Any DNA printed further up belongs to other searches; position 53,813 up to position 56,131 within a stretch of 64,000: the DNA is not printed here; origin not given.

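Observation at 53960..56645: Second TadE/TadG pair occupies the gap between smpB and ssrA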

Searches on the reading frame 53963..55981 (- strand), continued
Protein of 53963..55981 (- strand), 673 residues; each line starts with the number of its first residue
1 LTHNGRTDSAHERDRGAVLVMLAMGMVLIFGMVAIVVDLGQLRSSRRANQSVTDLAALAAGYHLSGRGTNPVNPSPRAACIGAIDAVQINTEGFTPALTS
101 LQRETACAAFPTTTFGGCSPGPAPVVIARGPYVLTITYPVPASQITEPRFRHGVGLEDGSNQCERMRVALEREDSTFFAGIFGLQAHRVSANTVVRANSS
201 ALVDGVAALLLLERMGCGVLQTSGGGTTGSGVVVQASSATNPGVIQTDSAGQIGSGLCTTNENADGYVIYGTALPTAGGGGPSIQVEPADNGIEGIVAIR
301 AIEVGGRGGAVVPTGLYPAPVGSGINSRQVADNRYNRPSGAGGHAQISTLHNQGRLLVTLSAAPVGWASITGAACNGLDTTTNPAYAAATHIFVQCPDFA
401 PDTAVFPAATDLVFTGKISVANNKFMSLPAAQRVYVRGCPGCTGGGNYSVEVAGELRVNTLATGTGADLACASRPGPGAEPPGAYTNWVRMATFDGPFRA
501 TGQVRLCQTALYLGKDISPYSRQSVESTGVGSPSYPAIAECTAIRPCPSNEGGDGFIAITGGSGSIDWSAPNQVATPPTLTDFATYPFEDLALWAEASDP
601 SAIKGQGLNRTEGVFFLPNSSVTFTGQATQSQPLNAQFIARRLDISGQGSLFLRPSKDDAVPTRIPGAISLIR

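Call 37: predict_structure(alignment_id=A1)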
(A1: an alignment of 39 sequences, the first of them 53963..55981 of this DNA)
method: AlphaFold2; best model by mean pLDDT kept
length: 673 residues; sequences in the alignment: 39
mean_pLDDT: 85.4   pTM: 0.77
mean pLDDT of the five models: 85.4, 84.9, 84.3, 83.1, 83.1
residues with pLDDT >= 90: 306; 70-90: 287; 50-70: 69; < 50: 11
segments of 3 or more residues with pLDDT < 50: 1-11
pLDDT, mean of each block of 10 residues (from residue 1): 44 66 85 82 88 91 74 80 92 88 92 72 86 93 75 61 89 79 79 81 81 93 69 86 91 80 91 81 88 82 85 85 86 90 91 96 95 93 87 97 94 97 93 95 89 94 66 87 91 95 93 93 90 87 92 88 82 88 90 94 77 94 77 84 87 86 80 77
secondary structure, 60 per line:
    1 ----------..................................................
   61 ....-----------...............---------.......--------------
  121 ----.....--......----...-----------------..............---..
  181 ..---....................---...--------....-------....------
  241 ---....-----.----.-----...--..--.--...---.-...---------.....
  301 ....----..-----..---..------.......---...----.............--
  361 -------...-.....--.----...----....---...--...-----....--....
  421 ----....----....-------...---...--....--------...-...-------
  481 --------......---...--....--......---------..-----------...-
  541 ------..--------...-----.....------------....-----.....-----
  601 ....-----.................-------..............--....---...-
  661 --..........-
elements in order: H11-64 H76-90 H100-106 E125-129 E132-137 E165-175 H179-182 E186-205 E209-211 E220-223 E231-234 E244-247 E284-286 E296-299 H300-304 H329-335 H346-358 E368-370 H372-375 E391-394 E398-400 E403-405 E411-414 E417-420 E425-428 E433-436 E450-452 E455-458 E489-494 E498-500 E503-506 E509-514 E557-559 E565-569 H582-585 E591-595 E601-604 E610-626 E634-647 E650-653 E663-672

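Call 51: search_solved_structures(query=A1, max_evalue=1, show_alignments=2)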
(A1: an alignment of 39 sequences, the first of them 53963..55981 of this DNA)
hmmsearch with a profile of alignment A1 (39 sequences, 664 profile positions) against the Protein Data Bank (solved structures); distinct sequences matched with E-value up to 1: 3.
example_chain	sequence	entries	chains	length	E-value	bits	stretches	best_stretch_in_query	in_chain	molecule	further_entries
3ddr_A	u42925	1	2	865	0.92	11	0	283-355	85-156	HasR protein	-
3csl_A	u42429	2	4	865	0.92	10.9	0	283-355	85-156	HasR protein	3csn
5c58_A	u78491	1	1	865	0.92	10.9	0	283-355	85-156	HasR protein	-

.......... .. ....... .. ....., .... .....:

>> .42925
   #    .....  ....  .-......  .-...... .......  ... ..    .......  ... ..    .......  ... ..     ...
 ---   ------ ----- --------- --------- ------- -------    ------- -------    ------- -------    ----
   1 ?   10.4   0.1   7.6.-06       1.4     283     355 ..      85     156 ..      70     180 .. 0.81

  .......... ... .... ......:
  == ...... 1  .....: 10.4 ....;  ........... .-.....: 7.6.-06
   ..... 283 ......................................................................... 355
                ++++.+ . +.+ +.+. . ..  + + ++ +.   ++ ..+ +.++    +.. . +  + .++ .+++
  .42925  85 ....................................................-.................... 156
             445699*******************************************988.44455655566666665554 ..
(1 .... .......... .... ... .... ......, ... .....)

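Call 55: fold_search(model_id=the predicted structure, library=pdb)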
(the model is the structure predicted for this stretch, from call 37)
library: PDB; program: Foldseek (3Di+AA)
matches with E <= 10: 16; with E <= 0.001: 0
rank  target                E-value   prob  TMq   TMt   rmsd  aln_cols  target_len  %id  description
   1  1gq8                  1.5e+00  0.03  0.10  0.17  16.3       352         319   11  Pectin methylesterase from Carrot (released 2002-04-18)
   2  1hi2                  4.9e+00  0.02  0.04  0.12  10.7        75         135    8  Eosinophil-derived Neurotoxin (EDN) - Sulphate Complex (released 2001-05-31)
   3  5d39_C                5.2e+00  0.02  0.07  0.09  22.9       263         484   10  Transcription factor-DNA complex (released 2016-08-10)
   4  4jbe_B                5.2e+00  0.01  0.05  0.08  17.5       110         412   14  1.95 Angstrom Crystal Structure of Gamma-glutamyl phosphate Reductase from Saccharomonospora viridis. (released 2013-03-20)
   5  5ce6                  5.9e+00  0.06  0.09  0.13  10.6       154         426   10  N-terminal domain of FACT complex subunit SPT16 from Cicer arietinum (chickpea) (released 2016-04-13)
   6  4gvt                  6.8e+00  0.10  0.08  0.20   5.5        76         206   16  Crystal structure of D48V mutant of human GLTP bound with 12:0 disulfatide (hexagonal form) (released 2013-04-10)
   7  2evs_A                6.8e+00  0.08  0.08  0.20   5.9        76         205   17  Crystal structure of human Glycolipid Transfer Protein complexed with n-hexyl-beta-D-glucoside (released 2006-11-14)
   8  1k2a                  7.2e+00  0.01  0.05  0.12  10.4        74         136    9  Modified Form of Eosinophil-derived Neurotoxin (released 2002-04-03)
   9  1qmt                  7.5e+00  0.02  0.05  0.14  10.8        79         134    9  Recombinant Human Eosinophil Cationic Protein (released 2000-02-04)
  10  6sso                  7.5e+00  0.01  0.04  0.12  10.7        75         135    8  EDN mutant L45H (released 2021-10-06)
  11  4jbe_A                7.9e+00  0.01  0.06  0.08  17.5       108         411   13  1.95 Angstrom Crystal Structure of Gamma-glutamyl phosphate Reductase from Saccharomonospora viridis. (released 2013-03-20)
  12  6mbz_B                9.1e+00  0.02  0.08  0.10  21.8       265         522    9  Structure of Transcription Factor (released 2019-06-19)
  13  4oqd_B                9.1e+00  0.02  0.07  0.14  11.6       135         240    9  Crystal structure of the tylM1 N,N-dimethyltransferase in complex with SAH and TDP-Qui3NMe2 (released 2014-02-26)
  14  6yft_AA               9.1e+00  0.01  0.05  0.18   9.6        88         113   14  Virus-like particle of Wenzhou levi-like virus 1 (released 2020-09-02)
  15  9m08_C                1.0e+01  0.08  0.10  0.29   8.4       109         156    8  Structure of outer membrane lipoprotein QseG and histidine kinase QseE complex (released 2025-11-19)
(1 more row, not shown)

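Call 63: find_encoding_contigs(protein=P0010, flank=4000, max_places=2)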
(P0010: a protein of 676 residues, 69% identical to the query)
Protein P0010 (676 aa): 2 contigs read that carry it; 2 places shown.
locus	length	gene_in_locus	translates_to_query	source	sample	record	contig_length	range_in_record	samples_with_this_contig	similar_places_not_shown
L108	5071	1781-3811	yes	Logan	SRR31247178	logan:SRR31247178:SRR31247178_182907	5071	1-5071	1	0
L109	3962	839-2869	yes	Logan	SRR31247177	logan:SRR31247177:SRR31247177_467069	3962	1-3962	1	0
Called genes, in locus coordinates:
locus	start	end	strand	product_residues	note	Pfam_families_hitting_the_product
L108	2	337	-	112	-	?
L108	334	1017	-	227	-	PF00547:Urease_gamma, PF00699:Urease_beta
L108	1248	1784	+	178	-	PF07811:TadE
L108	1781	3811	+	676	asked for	PF13400:Tad (weak)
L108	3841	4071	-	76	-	-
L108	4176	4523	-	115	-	-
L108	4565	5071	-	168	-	?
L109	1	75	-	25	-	?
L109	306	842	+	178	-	PF07811:TadE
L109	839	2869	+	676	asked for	PF13400:Tad (weak)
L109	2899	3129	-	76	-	-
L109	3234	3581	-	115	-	-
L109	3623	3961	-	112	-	?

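Call 64: find_encoding_contigs(protein=P0009, flank=4000, max_places=1)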
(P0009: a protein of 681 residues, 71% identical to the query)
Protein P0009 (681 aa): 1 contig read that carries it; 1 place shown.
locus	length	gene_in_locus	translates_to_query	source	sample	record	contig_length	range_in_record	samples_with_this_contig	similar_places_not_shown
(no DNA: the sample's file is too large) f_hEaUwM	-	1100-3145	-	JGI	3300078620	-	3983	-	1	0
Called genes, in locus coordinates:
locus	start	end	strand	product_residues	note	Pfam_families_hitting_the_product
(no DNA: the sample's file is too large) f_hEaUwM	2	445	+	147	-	?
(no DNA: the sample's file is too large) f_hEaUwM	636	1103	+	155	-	PF07811:TadE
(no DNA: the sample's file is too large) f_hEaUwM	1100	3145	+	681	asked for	PF13400:Tad (weak)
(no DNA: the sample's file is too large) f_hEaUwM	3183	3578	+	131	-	PF08044:DUF1707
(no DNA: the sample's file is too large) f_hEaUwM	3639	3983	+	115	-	?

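Call 65: find_encoding_contigs(protein=P0015, flank=4000, max_places=1)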
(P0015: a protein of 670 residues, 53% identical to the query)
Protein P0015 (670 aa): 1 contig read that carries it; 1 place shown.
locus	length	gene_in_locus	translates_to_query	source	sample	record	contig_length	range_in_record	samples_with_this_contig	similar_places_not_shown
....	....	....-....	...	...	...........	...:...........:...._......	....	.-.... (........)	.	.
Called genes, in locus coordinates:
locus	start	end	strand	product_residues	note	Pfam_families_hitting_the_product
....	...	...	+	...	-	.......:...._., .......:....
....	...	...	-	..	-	-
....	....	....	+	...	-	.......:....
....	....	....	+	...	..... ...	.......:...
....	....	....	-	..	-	-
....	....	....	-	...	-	?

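Call 78: search_protein_families(library=pfam, alignment_id=A1, max_evalue=0.01)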
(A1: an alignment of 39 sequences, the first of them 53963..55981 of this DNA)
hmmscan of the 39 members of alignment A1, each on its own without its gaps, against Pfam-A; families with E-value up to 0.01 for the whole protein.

A. member 1, window:53963-55981:- (673 aa): 1 family
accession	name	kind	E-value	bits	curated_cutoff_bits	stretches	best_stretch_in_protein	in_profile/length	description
PF13400.11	Tad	-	6.5e-08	33.2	22.3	1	16-61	1-45/47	Putative Flp pilus-assembly TadE/G-like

B. families by the number of members that match (of 39 scanned): 2 families
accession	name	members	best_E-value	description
PF13400.11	Tad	38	2.8e-10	Putative Flp pilus-assembly TadE/G-like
PF09977.15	Tad_C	7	0.00034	Putative Tad-like Flp pilus-assembly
